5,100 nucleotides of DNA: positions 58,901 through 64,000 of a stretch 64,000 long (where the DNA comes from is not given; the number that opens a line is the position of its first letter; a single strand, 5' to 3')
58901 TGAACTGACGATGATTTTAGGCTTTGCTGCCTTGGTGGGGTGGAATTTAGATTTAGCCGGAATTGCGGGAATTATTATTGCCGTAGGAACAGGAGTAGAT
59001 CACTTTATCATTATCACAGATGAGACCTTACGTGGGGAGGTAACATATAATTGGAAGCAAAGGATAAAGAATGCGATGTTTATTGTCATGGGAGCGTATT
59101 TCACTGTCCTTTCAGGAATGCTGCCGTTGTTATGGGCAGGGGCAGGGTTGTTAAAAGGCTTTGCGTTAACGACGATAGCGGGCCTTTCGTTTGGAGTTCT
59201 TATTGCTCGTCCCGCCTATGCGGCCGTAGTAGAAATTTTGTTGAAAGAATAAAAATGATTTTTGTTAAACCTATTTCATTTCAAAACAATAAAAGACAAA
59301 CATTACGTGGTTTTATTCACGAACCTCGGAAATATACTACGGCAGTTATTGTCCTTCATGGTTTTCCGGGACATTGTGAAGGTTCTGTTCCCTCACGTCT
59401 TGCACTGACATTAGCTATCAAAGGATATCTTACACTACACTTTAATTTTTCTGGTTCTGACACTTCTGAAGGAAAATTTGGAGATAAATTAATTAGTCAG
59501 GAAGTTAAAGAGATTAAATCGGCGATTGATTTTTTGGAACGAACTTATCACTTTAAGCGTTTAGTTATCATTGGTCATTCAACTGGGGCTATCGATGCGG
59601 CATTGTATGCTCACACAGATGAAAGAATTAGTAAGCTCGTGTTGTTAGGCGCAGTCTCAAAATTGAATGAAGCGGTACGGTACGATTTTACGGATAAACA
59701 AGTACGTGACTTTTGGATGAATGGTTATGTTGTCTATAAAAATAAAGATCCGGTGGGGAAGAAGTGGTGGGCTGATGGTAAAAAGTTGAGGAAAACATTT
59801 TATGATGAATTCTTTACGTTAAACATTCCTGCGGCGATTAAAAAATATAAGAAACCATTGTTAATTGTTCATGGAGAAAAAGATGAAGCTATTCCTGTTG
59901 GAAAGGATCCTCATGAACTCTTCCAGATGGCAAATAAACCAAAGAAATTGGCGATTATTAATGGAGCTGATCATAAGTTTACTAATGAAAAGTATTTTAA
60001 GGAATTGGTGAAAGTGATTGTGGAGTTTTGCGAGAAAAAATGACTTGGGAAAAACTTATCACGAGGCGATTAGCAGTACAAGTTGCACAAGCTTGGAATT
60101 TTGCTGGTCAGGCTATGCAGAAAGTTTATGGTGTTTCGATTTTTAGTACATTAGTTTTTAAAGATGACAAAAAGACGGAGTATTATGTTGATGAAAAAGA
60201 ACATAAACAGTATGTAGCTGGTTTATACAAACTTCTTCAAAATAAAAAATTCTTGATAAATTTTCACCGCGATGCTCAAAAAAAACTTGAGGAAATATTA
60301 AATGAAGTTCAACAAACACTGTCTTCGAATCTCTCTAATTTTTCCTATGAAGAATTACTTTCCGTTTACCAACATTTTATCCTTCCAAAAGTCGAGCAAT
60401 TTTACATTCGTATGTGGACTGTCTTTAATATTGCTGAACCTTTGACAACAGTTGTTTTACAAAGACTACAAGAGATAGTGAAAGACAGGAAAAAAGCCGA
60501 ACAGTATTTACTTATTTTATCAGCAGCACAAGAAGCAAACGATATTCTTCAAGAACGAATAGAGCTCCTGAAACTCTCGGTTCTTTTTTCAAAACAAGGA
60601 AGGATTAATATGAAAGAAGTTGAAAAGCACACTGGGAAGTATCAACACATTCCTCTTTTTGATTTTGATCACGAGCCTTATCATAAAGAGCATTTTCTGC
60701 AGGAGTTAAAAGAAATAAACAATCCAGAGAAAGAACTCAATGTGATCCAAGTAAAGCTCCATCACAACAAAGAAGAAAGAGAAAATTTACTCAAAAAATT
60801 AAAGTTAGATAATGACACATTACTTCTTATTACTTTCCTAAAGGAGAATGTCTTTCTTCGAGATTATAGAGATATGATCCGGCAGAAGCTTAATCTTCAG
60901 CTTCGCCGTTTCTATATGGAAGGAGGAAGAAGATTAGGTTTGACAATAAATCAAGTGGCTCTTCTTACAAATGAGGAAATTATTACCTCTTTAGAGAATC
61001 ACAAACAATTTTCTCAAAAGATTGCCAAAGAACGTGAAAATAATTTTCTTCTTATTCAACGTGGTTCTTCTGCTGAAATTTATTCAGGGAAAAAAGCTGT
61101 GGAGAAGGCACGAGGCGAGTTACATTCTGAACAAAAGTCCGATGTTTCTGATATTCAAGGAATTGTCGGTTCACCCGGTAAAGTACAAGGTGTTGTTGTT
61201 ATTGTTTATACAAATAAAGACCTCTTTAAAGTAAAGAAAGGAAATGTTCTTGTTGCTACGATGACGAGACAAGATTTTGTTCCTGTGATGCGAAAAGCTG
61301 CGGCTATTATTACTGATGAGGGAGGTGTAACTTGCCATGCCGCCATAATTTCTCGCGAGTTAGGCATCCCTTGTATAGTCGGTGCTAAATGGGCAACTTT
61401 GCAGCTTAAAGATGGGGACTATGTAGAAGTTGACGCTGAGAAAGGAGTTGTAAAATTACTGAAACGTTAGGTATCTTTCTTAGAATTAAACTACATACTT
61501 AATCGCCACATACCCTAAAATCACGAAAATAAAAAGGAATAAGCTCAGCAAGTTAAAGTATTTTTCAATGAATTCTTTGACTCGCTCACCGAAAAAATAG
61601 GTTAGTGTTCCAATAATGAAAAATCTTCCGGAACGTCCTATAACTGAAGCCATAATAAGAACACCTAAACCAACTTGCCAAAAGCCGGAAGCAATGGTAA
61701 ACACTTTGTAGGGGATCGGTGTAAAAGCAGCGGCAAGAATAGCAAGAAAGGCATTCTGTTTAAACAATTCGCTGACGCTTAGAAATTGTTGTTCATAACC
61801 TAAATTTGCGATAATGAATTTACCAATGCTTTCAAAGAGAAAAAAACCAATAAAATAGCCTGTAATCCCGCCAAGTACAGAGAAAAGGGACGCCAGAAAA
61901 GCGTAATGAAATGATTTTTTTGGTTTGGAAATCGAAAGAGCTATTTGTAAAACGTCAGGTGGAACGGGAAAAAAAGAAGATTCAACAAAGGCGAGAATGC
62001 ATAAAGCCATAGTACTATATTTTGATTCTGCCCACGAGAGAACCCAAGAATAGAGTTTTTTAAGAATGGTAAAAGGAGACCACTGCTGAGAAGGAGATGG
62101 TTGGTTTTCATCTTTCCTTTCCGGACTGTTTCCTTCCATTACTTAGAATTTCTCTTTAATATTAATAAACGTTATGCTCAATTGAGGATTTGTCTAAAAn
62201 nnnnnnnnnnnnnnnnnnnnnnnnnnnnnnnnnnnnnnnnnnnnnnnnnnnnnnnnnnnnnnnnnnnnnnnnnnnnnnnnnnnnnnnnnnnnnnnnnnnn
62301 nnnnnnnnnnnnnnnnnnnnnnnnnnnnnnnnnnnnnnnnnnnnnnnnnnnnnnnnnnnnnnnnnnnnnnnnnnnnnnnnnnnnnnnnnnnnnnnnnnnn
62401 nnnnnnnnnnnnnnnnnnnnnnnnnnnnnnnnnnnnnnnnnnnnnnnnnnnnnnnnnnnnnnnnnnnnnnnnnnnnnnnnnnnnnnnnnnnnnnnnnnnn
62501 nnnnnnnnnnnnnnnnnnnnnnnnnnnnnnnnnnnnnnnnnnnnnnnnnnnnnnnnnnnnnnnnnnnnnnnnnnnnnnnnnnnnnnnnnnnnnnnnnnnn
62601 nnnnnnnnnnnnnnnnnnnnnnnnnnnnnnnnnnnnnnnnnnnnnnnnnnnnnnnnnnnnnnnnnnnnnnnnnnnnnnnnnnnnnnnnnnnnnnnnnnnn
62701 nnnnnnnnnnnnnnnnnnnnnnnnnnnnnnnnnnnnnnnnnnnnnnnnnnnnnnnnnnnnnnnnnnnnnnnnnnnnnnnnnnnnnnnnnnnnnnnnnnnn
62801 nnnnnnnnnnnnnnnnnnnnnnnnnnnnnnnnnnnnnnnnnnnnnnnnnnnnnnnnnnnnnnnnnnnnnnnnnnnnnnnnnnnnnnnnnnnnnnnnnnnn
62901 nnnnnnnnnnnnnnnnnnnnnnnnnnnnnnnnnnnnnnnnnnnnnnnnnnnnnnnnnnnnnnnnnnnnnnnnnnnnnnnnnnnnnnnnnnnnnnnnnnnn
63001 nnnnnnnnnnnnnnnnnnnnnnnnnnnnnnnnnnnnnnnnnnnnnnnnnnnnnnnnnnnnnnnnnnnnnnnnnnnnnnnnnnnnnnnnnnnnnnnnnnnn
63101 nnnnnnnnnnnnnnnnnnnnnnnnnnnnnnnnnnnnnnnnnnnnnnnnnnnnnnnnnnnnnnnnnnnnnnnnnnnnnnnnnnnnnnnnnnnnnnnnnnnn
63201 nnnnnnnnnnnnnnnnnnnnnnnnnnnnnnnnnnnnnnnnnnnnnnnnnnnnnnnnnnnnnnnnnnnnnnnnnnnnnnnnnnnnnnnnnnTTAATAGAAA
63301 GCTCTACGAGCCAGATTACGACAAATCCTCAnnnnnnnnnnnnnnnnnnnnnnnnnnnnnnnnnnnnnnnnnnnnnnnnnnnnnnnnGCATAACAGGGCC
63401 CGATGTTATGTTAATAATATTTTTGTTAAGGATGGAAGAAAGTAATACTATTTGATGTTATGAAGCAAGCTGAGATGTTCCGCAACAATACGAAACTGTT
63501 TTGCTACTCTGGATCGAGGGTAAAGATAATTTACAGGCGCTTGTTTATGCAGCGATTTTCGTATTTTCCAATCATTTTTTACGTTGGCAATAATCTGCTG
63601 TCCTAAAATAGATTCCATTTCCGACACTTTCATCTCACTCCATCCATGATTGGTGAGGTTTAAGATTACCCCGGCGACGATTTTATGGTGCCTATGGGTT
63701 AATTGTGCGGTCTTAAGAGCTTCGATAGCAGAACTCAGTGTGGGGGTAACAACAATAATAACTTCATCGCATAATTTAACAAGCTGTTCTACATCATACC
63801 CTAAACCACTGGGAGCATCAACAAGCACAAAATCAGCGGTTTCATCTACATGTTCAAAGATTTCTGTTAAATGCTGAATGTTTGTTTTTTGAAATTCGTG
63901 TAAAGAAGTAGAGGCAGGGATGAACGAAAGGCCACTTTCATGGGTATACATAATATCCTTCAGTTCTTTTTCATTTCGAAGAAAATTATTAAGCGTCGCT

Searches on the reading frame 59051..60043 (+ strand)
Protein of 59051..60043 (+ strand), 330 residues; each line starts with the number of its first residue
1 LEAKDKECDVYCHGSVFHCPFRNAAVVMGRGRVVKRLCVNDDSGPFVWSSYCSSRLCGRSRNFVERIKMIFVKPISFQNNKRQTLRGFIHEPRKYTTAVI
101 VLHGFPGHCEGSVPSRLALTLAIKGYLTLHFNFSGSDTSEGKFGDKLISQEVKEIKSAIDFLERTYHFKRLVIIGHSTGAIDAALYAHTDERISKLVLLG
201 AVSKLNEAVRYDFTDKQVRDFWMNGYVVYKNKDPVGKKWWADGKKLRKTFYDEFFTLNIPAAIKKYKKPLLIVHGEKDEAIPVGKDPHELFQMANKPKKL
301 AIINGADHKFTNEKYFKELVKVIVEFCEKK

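Call 56: search_protein_families(library=pfam, max_evalue=0.01, proteins=[window:59051-60043:+])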
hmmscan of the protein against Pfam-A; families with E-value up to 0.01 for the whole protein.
window:59051-60043:+ (330 aa): 11 families
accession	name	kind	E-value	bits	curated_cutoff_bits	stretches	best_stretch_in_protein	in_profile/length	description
PF12146.15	Hydrolase_4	-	5.5e-18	65.6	27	1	97-314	5-238/239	Serine aminopeptidase, S33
PF00561.26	Abhydrolase_1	-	1.2e-11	45.2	25.8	1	98-211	2-115/245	alpha/beta hydrolase fold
PF08538.16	DUF1749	-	1.5e-09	37.9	24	1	117-203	52-144/299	Protein of unknown function (DUF1749)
PF12697.13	Abhydrolase_6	-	5.8e-07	30.8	26.3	1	99-319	1-214/217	Alpha/beta hydrolase family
PF00326.27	Peptidase_S9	-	1.5e-06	28.3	22.6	1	120-329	9-208/213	Prolyl oligopeptidase family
PF01738.24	DLH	-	2.5e-06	27.7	21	1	262-314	138-192/217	Dienelactone hydrolase family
PF20434.5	BD-FAE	-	4.6e-06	26.7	26.8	1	124-283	46-205/215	BD-FAE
PF06028.17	DUF915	-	4.6e-06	26.6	22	1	148-191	82-125/255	Alpha/beta hydrolase of unknown function (DUF915)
PF20408.4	Abhydrolase_11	-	2.6e-05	24.5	27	0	263-314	123-171/193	Alpha/beta hydrolase domain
PF12695.13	Abhydrolase_5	-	0.00054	20.2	27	0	159-204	47-92/164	Alpha/beta hydrolase family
PF02129.25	Peptidase_S15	-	0.0011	19.1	23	0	121-192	47-118/262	X-Pro dipeptidyl-peptidase (S15 family)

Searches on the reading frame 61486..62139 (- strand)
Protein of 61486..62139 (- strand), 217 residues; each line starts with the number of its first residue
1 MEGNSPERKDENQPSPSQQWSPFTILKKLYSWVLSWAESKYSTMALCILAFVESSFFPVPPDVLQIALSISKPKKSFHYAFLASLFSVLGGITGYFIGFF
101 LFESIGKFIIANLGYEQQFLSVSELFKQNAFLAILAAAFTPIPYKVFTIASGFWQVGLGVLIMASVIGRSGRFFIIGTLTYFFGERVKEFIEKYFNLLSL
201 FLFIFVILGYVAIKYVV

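Call 56: search_protein_families(library=pfam, max_evalue=0.01, proteins=[window:61486-62139:-])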
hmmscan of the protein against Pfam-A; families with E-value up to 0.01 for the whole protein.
window:61486-62139:- (217 aa): 1 family
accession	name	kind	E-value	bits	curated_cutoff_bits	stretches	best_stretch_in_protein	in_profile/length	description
PF09335.16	VTT_dom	-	1.7e-07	32.1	33.9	1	60-179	2-120/123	VTT domain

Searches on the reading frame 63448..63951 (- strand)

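Call 56: search_protein_families(library=pfam, max_evalue=0.01, proteins=[window:63448-63951:-])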
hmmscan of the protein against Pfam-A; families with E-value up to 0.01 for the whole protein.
window:63448-63951:- (167 aa): 5 families
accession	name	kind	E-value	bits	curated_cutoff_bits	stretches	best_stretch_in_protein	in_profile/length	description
PF10609.15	ParA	-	2.1e-06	27.8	27.1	1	31-157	103-242/246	NUBPL iron-transfer P-loop NTPase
PF13500.12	AAA_26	-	4.2e-05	23.9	27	1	23-124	83-188/198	AAA domain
PF06564.18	CBP_BcsQ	-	0.00022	21.2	21.3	1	22-157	99-230/234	Cellulose biosynthesis protein BcsQ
PF13614.12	AAA_31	-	0.00028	21.3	27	1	9-76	89-154/177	AAA domain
PF00142.24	Fer4_NifH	-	0.0039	17.1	25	1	54-160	134-244/271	4Fe-4S iron sulfur cluster binding proteins, NifH/frxC family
